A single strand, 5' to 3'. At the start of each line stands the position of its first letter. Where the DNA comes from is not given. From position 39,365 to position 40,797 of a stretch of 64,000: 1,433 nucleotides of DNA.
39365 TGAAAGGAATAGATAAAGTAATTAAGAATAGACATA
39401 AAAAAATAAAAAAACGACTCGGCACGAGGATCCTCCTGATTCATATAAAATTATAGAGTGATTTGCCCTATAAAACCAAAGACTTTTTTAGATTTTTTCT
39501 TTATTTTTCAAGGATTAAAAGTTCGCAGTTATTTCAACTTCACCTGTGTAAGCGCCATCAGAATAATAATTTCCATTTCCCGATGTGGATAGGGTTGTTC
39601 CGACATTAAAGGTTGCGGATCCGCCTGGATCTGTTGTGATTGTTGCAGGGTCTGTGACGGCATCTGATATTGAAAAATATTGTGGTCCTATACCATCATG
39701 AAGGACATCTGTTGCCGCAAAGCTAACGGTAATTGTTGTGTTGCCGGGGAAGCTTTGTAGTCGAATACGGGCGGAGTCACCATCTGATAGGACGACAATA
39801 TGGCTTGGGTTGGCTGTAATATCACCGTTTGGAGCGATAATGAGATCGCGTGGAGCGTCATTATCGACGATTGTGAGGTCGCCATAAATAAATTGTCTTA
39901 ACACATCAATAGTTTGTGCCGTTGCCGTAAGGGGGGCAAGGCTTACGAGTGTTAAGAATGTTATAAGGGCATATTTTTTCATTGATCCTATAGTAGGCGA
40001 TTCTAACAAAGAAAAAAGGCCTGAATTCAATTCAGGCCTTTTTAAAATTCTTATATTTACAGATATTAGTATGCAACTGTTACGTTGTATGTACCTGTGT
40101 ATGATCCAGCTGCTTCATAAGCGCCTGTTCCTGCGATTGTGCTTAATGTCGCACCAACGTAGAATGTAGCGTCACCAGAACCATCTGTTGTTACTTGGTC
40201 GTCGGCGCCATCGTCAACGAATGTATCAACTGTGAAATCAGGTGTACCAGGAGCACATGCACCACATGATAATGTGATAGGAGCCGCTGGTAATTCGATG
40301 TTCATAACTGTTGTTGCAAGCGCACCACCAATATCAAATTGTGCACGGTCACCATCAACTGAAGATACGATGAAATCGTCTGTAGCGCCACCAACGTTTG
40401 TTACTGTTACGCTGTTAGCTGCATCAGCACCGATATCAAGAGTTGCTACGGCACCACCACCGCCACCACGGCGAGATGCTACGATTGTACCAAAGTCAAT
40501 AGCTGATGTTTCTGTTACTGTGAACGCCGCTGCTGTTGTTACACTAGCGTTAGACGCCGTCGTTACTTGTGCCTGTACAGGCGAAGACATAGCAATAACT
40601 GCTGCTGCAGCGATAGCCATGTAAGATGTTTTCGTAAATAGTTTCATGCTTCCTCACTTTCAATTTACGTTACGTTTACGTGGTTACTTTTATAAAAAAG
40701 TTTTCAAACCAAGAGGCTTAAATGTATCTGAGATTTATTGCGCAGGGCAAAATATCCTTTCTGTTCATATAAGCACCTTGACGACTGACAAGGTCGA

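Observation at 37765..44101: Chaperone-usher-like pilus cluster built on DUF4402-like subunits, with SPOR- and AMIN-like cell-wall-binding modules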

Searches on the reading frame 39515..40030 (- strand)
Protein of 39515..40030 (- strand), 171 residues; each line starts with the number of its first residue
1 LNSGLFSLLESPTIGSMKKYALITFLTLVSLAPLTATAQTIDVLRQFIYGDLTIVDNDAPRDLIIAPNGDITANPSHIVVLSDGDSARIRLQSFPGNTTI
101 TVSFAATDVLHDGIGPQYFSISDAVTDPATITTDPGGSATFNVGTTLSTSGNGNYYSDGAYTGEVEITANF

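Call 3: search_protein_families(library=pfam, proteins=[window:39515-40030:-], max_evalue=1)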
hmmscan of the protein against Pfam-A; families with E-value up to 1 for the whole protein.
window:39515-40030:- (171 aa): 2 families
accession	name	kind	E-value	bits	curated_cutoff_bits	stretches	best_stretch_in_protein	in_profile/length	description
PF14352.11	DUF4402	-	6.7e-08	33.7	25.2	1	54-170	14-128/129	Domain of unknown function (DUF4402)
PF06280.18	fn3_5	-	0.028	15.6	27.6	1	118-157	51-92/112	Fn3-like domain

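Call 4: search_protein_families(library=ncbifam, proteins=[window:39515-40030:-], max_evalue=1)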
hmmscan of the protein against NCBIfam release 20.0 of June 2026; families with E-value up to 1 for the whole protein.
window:39515-40030:- (171 aa): 0 families

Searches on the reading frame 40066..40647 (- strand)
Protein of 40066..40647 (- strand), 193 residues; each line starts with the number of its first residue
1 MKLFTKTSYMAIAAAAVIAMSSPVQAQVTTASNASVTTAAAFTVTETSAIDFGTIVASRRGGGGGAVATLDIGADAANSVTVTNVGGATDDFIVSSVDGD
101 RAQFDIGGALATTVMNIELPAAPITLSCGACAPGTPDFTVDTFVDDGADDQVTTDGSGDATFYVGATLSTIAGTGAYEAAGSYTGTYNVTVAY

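Call 3: search_protein_families(library=pfam, proteins=[window:40066-40647:-], max_evalue=1)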
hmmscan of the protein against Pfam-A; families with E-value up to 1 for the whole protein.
window:40066-40647:- (193 aa): 1 family
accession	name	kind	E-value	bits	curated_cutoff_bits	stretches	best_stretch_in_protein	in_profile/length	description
PF14352.11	DUF4402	-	2.2e-12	48.2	25.2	1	43-193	2-129/129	Domain of unknown function (DUF4402)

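Call 4: search_protein_families(library=ncbifam, proteins=[window:40066-40647:-], max_evalue=1)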
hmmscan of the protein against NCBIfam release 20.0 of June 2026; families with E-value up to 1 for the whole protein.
window:40066-40647:- (193 aa): 0 families

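Call 25: search_solved_structures(query=window:40066-40647:-, max_evalue=10)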
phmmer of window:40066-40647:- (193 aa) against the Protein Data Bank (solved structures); distinct sequences matched with E-value up to 10: 0.

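Call 27: find_homologous_proteins(query=window:40066-40647:-, max_evalue=0.001)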
Query window:40066-40647:- (193 aa): 8 proteins with E <= 0.001 among 2192 candidates.
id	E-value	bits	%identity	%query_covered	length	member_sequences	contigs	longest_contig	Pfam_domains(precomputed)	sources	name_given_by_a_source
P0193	5.5e-103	360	100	95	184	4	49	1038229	PF14352.12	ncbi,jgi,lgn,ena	-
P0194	8.4e-95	333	88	100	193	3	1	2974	PF14352.12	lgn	-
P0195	8.5e-59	216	62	100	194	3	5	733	PF14352.12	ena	-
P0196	2.3e-58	215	60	100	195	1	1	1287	PF14352.12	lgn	-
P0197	1.8e-54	202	56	100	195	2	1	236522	PF14352.12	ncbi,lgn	-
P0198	4.5e-51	191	57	100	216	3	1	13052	PF14352.12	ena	-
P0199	1.4e-37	147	47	99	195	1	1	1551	PF14352.12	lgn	-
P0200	8.9e-33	132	53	88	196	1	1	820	-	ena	-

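Call 31: search_solved_structures(query=A2, max_evalue=10, show_alignments=2)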
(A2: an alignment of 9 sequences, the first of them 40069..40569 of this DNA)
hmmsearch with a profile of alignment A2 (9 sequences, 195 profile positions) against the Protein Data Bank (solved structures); distinct sequences matched with E-value up to 10: 5.
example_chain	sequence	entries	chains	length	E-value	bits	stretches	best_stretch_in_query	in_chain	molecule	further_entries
3uqe_A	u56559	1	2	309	1.8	11.4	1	64-102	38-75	6-phosphofructokinase isozyme 2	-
7qwk_A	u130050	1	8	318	2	11.2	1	136-190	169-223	eIF-2-alpha kinase GCN2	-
7qq6_A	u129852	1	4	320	2.1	11.2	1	136-190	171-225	eIF-2-alpha kinase GCN2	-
3cqd_A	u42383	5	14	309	2.2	11.1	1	64-102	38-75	6-phosphofructokinase isozyme 2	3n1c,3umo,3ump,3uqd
3ov0_A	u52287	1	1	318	5.3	9.9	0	130-145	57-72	Cytochrome c family protein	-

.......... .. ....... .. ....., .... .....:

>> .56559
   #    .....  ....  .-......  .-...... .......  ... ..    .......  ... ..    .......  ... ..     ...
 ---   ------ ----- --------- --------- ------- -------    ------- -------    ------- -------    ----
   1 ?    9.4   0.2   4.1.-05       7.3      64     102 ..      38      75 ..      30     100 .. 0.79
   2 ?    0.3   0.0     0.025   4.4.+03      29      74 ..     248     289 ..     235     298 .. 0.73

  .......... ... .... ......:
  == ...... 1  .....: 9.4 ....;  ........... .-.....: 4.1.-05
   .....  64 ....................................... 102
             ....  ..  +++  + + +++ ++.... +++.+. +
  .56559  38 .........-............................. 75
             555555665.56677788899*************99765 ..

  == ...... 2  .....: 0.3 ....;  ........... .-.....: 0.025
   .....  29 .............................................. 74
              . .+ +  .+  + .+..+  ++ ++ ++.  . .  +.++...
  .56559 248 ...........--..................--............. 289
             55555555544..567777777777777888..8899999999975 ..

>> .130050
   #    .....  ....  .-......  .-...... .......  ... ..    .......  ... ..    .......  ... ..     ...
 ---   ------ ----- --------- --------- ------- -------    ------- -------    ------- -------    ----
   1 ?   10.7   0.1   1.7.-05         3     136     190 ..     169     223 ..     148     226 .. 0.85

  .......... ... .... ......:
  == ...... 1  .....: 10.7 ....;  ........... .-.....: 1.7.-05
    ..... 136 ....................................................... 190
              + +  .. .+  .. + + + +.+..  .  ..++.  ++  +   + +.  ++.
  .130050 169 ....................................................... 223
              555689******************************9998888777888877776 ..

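Call 37: predict_structure(alignment_id=A2)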
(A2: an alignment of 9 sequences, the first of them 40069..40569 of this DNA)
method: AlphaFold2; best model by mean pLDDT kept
length: 167 residues; sequences in the alignment: 9
mean_pLDDT: 48.6   pTM: 0.42
mean pLDDT of the five models: 48.6, 41.4, 40.2, 39.4, 36.5
residues with pLDDT >= 90: 0; 70-90: 4; 50-70: 83; < 50: 80
segments of 3 or more residues with pLDDT < 50: 1-51, 58-62, 68-74, 142-155
pLDDT, mean of each block of 10 residues (from residue 1): 25 26 28 33 42 48 46 54 63 64 59 61 68 62 46 49 56
secondary structure, 60 per line:
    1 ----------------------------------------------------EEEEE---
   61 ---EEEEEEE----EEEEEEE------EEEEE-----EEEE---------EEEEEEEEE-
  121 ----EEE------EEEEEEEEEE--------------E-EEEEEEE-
elements in order: E53-57 E64-70 E75-81 E88-92 E98-101 E111-119 E125-127 E134-143 E160-166

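Call 42: search_solved_structures(query=A4, max_evalue=10, show_alignments=3)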
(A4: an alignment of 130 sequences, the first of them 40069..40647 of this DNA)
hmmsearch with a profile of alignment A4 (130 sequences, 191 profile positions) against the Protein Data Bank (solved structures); distinct sequences matched with E-value up to 10: 32.
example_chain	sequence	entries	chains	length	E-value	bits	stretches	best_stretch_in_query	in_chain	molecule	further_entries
2vtu_J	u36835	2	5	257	0.0001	25.2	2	65-145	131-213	MS2 COAT PROTEIN | COAT PROTEIN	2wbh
4zor_A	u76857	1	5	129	0.014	18.3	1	65-145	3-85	Coat protein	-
9oh5_A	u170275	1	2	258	0.018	18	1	65-145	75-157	MS2 CPM58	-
8y3v_A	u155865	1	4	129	0.021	17.7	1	65-145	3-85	Capsid protein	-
1bms_A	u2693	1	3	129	0.034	17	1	65-145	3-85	BACTERIOPHAGE MS2 CAPSID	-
8y3n_A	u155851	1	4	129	0.035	17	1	65-145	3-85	Capsid protein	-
8y3t_A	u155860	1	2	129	0.043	16.7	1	65-145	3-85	Capsid protein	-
1mst_A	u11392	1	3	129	0.05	16.5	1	65-145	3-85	BACTERIOPHAGE MS2 CAPSID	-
2b2d_A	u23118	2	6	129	0.058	16.3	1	65-145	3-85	Coat protein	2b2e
1zse_A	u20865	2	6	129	0.06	16.2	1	65-145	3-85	Coat protein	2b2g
2bq5_A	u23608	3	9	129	0.061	16.2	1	65-145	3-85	COAT PROTEIN | MS2 COAT PROTEIN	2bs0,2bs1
1u1y_A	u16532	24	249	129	0.062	16.2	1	65-145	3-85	Coat protein | PROTEIN (BACTERIOPHAGE MS2 COAT PROTEIN) | PROTEIN (RNA BACTERIOPHAGE MS2 COAT PROTEIN)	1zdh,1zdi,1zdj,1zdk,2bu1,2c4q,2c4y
5tc1_A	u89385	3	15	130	0.062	16.2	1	65-145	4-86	Capsid protein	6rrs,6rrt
2bny_A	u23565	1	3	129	0.063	16.2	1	65-145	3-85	MS2 COAT PROTEIN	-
1aq3_A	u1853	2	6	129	0.14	15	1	65-145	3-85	PROTEIN (BACTERIOPHAGE MS2 COAT PROTEIN) | BACTERIOPHAGE MS2 CAPSID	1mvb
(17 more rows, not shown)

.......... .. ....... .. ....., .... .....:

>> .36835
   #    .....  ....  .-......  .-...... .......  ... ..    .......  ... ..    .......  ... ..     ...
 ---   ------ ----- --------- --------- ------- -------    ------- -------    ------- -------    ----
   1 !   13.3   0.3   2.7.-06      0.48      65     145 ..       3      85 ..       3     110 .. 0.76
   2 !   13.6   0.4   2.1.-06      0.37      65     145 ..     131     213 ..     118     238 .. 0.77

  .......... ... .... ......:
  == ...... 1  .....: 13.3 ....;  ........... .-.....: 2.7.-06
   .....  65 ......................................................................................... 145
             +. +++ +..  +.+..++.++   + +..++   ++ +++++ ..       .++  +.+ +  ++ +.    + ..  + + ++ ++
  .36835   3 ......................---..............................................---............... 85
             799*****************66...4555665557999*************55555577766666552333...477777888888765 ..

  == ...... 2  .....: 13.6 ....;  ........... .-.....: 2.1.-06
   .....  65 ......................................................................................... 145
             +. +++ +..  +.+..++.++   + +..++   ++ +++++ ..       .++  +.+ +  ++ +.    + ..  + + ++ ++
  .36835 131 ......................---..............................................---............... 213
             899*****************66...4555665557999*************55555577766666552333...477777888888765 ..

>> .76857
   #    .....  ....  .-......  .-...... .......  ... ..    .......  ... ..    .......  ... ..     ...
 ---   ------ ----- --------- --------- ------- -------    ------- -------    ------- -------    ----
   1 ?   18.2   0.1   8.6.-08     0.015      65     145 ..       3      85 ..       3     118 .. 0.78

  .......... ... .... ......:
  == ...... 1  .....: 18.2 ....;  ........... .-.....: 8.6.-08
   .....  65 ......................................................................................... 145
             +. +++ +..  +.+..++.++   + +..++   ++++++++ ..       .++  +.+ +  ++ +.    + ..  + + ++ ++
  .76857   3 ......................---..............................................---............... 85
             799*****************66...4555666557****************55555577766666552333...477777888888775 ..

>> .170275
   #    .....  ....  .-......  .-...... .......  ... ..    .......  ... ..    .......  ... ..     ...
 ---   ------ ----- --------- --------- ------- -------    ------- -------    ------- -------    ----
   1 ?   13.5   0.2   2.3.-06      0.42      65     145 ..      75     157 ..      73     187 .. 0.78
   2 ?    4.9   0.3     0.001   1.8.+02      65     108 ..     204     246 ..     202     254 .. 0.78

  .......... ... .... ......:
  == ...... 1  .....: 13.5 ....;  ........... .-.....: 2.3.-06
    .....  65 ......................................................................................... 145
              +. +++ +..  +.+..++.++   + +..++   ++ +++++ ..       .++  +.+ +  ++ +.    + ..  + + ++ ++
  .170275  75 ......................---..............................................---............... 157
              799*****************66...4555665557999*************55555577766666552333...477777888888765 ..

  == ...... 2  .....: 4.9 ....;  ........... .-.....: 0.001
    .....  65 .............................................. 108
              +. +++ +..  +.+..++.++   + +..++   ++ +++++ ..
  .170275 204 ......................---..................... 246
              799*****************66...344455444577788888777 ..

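Call 43: search_protein_families(library=pfam, alignment_id=A4, max_evalue=0.01)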
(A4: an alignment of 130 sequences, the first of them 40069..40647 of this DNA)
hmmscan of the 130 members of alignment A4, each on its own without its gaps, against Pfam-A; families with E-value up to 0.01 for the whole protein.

A. member 1, window:40069-40647:- (193 aa): 1 family
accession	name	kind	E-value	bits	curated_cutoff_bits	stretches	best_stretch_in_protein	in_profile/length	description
PF14352.11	DUF4402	-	2.2e-12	48.2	25.2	1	43-193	2-129/129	Domain of unknown function (DUF4402)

B. families by the number of members that match (of 130 scanned): 5 families
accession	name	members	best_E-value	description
PF14352.11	DUF4402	97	5.5e-31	Domain of unknown function (DUF4402)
PF14292.12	SusE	1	0.0044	SusE outer membrane protein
PF18079.6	AglB_L1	1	0.0046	Archaeal glycosylation protein B long peripheral domain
PF08805.16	PilS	1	0.0046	PilS N terminal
PF22680.2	Glyco_hydro_123_N_2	1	0.0078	Glycoside hydrolase 123 N-terminal domain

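Call 59: fold_search(model_id=the predicted structure, library=pdb)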
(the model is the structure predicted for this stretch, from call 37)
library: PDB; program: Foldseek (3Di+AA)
matches with E <= 10: 655; with E <= 0.001: 0
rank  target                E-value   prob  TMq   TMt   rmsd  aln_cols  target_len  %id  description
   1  4dy5_A                2.8e-03  0.99  0.32  0.44  11.9       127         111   13  Crystal structure of Salmonella Typhimurium PliG, a periplasmic lysozyme inhibitor of g-type lysozyme (released 2012-06-13)
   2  7tl6_B                1.1e-02  0.89  0.28  0.37  12.5       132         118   10  Murine meteorin N-terminal CUB domain (released 2023-01-25)
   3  2o8o_A                1.3e-02  0.92  0.27  0.37  12.5       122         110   13  Crystal structure of Clostridium histolyticum colg collagenase collagen-binding domain 3B at 1.35 Angstrom resolution  (released 2007-12-11)
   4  4dzg                  1.4e-02  0.99  0.35  0.48  11.7       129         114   16  Crystal structure of Aeromonas hydrophila PliG, a periplasmic lysozyme inhibitor of g-type lysozyme (released 2012-06-13)
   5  4dy3_A                1.5e-02  0.97  0.32  0.45  11.6       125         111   14  crystal structure of Escherichia coli PliG, a periplasmic lysozyme inhibitor of g-type lysozyme (released 2012-06-13)
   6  4hpk_B                1.5e-02  0.97  0.34  0.46  11.1       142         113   12  Crystal structure of Clostridium histolyticum colg collagenase collagen-binding domain 3B at 1.35 Angstrom resolution  (released 2012-12-12)
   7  5iku                  1.7e-02  0.90  0.29  0.21  12.0       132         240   13  Crystal structure of the Hathewaya histolytica ColG tandem collagen-binding domain s3as3b in the presence of calcium at  (released 2017-03-15)
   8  1nqd_B                1.8e-02  0.87  0.27  0.36  12.5       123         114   11  CRYSTAL STRUCTURE OF CLOSTRIDIUM HISTOLYTICUM COLG COLLAGENASE COLLAGEN-BINDING DOMAIN 3B AT 1.65 ANGSTROM RESOLUTION  (released 2003-04-15)
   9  1nqd_A                2.1e-02  0.89  0.27  0.37  12.4       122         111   13  CRYSTAL STRUCTURE OF CLOSTRIDIUM HISTOLYTICUM COLG COLLAGENASE COLLAGEN-BINDING DOMAIN 3B AT 1.65 ANGSTROM RESOLUTION  (released 2003-04-15)
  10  1nqj_A                2.4e-02  0.84  0.26  0.41  12.6       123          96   13  CRYSTAL STRUCTURE OF CLOSTRIDIUM HISTOLYTICUM COLG COLLAGENASE COLLAGEN-BINDING DOMAIN 3B AT 1.0 ANGSTROM RESOLUTION I (released 2003-04-15)
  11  7tl6_A                3.0e-02  0.63  0.24  0.31  14.5       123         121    9  Murine meteorin N-terminal CUB domain (released 2023-01-25)
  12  1nqj_B                4.5e-02  0.69  0.26  0.35  13.4       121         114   13  CRYSTAL STRUCTURE OF CLOSTRIDIUM HISTOLYTICUM COLG COLLAGENASE COLLAGEN-BINDING DOMAIN 3B AT 1.0 ANGSTROM RESOLUTION I (released 2003-04-15)
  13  6ake_D                5.6e-02  0.92  0.36  0.49  12.4       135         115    9  Crystal structure of mouse claudin-3 in complex with C-terminal fragment of Clostridium perfringens enterotoxin (released 2019-02-27)
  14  3jqw_A                7.3e-02  0.63  0.26  0.35  13.1       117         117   10  Crystal structure of Clostridium histolyticum colH collagenase collagen-binding domain 3 at 2 Angstrom resolution in p (released 2010-09-29)
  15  5ykv_A                9.1e-02  0.41  0.22  0.28  14.7       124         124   13  The crystal structure of Macrobrachium rosenbergii nodavirus P-domain (released 2018-10-24)
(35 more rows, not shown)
